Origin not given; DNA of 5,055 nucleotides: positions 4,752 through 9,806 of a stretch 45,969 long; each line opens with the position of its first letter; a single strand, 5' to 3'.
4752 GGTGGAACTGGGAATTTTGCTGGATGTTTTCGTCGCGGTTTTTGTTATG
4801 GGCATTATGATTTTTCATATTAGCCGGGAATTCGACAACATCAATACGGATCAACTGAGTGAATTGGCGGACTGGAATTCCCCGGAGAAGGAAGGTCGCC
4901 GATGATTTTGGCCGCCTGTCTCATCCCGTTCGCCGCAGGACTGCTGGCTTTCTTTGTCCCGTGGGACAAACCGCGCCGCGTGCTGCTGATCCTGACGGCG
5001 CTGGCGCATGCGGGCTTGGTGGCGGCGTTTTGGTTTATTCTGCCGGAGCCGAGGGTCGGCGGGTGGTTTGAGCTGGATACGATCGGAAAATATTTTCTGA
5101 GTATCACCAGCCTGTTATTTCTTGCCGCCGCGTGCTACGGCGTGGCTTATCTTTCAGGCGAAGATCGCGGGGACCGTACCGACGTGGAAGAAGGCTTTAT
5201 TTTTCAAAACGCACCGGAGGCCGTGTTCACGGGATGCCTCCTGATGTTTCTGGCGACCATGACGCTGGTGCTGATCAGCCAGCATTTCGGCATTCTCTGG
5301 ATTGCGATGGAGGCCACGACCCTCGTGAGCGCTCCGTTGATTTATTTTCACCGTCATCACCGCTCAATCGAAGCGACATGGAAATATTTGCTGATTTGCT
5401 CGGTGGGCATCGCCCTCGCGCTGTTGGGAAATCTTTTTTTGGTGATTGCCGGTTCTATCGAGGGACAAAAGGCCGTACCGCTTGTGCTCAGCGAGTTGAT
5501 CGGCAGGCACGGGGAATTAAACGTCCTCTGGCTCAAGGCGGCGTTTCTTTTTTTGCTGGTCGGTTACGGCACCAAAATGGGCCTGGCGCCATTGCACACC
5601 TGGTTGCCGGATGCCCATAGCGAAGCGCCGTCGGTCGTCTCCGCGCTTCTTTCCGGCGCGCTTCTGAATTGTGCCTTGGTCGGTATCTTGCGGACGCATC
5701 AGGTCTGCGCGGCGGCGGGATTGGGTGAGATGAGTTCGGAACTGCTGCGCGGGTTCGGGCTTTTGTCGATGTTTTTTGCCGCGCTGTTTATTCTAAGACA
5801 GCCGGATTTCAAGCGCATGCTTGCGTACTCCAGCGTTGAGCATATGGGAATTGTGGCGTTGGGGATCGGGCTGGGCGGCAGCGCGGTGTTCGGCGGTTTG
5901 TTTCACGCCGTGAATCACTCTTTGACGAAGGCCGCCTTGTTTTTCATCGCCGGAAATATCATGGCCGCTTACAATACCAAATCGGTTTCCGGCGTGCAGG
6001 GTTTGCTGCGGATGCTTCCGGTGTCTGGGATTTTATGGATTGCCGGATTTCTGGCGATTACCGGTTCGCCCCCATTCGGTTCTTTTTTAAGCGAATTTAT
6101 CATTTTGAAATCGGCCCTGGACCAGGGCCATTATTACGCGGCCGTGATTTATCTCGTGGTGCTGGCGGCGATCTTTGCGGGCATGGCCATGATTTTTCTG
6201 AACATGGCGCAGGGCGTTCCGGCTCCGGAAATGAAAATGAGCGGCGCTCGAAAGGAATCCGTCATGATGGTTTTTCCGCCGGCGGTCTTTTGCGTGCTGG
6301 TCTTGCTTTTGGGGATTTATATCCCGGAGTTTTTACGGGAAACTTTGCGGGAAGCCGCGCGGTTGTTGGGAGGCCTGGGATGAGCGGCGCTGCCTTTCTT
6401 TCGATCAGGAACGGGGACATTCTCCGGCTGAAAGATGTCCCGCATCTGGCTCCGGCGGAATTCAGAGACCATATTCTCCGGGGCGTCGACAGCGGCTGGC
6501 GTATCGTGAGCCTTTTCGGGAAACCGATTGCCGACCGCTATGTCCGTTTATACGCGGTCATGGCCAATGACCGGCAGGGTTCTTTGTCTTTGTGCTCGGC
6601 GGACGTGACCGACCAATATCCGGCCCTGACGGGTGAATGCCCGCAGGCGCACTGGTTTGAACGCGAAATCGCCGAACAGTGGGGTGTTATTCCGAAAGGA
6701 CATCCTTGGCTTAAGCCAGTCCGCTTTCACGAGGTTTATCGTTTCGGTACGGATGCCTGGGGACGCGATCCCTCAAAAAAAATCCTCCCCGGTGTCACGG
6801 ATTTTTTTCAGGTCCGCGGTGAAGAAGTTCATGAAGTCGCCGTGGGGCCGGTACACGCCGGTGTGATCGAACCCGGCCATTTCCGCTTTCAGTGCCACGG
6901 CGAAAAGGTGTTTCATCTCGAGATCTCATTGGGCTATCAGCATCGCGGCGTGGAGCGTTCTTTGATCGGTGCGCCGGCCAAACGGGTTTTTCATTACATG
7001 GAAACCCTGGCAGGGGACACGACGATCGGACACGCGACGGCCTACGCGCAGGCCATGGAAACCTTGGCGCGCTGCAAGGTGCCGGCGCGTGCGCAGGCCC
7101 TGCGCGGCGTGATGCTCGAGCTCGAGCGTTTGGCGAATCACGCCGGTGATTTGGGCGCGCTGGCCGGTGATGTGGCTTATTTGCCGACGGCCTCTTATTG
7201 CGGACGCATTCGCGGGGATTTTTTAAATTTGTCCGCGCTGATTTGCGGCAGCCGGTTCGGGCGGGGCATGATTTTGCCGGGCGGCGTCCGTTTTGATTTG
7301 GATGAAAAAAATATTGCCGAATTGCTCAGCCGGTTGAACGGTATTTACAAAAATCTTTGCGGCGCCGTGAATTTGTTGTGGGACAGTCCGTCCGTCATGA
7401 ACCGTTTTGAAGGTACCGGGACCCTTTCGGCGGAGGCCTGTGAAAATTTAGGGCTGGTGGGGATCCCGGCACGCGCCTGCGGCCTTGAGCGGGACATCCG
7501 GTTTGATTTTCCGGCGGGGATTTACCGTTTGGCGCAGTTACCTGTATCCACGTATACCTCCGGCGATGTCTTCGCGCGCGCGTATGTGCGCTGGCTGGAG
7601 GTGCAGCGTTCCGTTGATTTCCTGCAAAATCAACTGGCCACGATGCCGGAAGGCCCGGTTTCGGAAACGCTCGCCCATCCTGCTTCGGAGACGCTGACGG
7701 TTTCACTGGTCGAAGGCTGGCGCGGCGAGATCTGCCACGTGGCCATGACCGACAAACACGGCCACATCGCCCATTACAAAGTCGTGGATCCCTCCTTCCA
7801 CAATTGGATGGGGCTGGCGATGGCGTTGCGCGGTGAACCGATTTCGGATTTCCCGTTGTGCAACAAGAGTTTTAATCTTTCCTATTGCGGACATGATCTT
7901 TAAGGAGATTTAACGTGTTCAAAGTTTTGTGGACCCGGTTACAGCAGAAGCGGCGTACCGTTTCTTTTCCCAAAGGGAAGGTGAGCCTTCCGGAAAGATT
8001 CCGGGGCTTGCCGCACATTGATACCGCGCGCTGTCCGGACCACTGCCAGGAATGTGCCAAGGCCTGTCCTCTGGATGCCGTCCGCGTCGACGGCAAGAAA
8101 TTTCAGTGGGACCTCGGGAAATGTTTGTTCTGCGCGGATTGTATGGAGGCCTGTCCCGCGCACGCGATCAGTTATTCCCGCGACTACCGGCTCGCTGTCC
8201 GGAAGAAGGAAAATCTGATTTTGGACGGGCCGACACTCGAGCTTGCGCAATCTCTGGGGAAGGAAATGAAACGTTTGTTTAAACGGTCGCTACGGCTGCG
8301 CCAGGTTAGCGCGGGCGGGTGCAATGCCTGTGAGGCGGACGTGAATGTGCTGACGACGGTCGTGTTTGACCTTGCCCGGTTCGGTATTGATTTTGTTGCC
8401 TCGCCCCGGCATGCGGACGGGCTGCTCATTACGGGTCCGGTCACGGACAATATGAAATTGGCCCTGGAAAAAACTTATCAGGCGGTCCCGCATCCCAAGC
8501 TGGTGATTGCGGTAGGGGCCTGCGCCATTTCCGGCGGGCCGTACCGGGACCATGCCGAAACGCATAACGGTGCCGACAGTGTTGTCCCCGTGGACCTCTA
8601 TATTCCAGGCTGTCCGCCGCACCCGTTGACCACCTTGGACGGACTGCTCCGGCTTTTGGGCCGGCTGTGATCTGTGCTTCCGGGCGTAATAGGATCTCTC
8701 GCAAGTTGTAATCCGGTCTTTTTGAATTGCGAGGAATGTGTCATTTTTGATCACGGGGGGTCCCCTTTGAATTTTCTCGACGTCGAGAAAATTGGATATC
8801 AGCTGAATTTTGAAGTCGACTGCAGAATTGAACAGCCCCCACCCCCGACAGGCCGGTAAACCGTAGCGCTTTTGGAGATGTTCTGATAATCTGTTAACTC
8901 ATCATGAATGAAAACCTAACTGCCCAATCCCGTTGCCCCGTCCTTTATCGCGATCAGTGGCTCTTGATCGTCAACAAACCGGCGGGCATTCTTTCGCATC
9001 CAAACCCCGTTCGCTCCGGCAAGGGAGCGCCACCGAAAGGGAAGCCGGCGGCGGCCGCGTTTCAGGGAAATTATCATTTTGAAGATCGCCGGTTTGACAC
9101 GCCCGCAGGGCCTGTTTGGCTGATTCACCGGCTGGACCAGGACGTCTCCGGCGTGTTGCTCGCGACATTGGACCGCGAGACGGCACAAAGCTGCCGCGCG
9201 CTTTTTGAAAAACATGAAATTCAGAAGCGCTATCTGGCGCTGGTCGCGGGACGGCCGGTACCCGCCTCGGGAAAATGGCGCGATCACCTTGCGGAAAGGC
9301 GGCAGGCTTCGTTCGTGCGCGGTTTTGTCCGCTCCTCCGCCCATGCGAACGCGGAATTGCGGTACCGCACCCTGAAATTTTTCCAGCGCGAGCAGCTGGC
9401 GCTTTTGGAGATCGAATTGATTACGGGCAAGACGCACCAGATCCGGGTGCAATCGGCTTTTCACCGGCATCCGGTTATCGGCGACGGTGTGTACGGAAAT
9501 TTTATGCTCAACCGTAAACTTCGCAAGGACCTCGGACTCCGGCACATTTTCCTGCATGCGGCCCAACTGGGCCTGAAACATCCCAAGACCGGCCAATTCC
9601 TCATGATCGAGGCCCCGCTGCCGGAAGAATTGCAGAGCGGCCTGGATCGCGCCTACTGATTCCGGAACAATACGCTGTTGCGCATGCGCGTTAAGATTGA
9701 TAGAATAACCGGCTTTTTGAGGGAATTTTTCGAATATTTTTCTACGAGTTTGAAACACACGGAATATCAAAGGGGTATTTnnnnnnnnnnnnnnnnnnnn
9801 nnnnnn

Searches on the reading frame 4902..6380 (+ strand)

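Call 20: search_protein_families(library=pfam, proteins=[window:4902-6380:+], max_evalue=0.0001)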
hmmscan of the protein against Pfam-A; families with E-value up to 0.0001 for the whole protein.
window:4902-6380:+ (493 aa): 1 family
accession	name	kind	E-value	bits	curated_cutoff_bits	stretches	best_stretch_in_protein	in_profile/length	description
PF00361.26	Proton_antipo_M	-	7.9e-50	170.1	21.5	1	129-418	4-287/294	NADH:quinone oxidoreductase/Mrp antiporter, TM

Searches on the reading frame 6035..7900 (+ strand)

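Call 20: search_protein_families(library=pfam, proteins=[window:6035-7900:+], max_evalue=0.0001)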
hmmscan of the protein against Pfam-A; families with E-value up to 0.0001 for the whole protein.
window:6035-7900:+ (622 aa): 2 families
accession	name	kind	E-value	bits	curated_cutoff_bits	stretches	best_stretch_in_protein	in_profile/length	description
PF00346.24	Complex1_49kDa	-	1.4e-34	119.8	24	1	382-544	4-166/271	Respiratory-chain NADH dehydrogenase, 49 Kd subunit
PF00329.25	Complex1_30kDa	-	5.3e-06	27.4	22.5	1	173-231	44-105/124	Respiratory-chain NADH dehydrogenase, 30 Kd subunit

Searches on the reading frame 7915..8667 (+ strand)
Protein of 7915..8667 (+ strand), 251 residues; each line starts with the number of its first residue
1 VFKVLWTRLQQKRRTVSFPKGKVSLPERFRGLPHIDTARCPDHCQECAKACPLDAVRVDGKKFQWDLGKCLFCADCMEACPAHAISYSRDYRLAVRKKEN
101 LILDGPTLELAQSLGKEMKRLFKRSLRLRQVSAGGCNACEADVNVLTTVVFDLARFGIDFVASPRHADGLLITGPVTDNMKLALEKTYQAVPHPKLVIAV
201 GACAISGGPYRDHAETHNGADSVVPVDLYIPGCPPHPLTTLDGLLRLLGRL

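Call 20: search_protein_families(library=pfam, proteins=[window:7915-8667:+], max_evalue=0.0001)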
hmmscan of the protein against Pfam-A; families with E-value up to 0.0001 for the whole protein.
window:7915-8667:+ (251 aa): 8 families
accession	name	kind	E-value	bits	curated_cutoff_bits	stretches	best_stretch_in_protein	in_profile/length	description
PF01058.29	Oxidored_q6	-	9.4e-29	100.2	27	1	136-246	1-127/128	NADH ubiquinone oxidoreductase, 20 Kd subunit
PF13237.11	Fer4_10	-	1.7e-08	34.7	25.5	1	34-81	3-53/53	4Fe-4S dicluster domain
PF13484.11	Fer4_16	-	5.6e-07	30.7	30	0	69-139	1-59/66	4Fe-4S double cluster binding domain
PF12837.12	Fer4_6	-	7.7e-07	29.2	25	0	63-85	2-24/24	4Fe-4S binding domain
PF00037.32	Fer4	-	9.9e-06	25.6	21.1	1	64-86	2-24/24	4Fe-4S binding domain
PF13187.11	Fer4_9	-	1.6e-05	25.3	27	1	40-85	2-52/52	4Fe-4S dicluster domain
PF14697.11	Fer4_21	-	2.1e-05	25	35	1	34-85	2-57/59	4Fe-4S dicluster domain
PF12838.12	Fer4_7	-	2.6e-05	25.1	27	1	43-84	4-52/52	4Fe-4S dicluster domain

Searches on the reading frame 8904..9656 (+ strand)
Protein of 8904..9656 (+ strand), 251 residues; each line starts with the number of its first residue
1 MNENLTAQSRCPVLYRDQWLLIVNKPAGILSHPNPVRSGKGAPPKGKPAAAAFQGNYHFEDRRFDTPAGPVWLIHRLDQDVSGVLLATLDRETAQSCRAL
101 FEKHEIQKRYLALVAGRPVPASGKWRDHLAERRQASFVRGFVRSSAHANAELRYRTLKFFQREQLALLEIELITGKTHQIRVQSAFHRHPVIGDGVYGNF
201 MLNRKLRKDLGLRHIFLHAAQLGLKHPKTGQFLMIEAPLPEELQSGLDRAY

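Call 20: search_protein_families(library=pfam, proteins=[window:8904-9656:+], max_evalue=0.0001)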
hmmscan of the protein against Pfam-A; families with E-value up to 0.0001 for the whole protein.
window:8904-9656:+ (251 aa): 1 family
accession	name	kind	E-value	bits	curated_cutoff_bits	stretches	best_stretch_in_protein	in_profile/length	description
PF00849.27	PseudoU_synth_2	-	1.2e-27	97.4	26.8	1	20-184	2-150/152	RNA pseudouridylate synthase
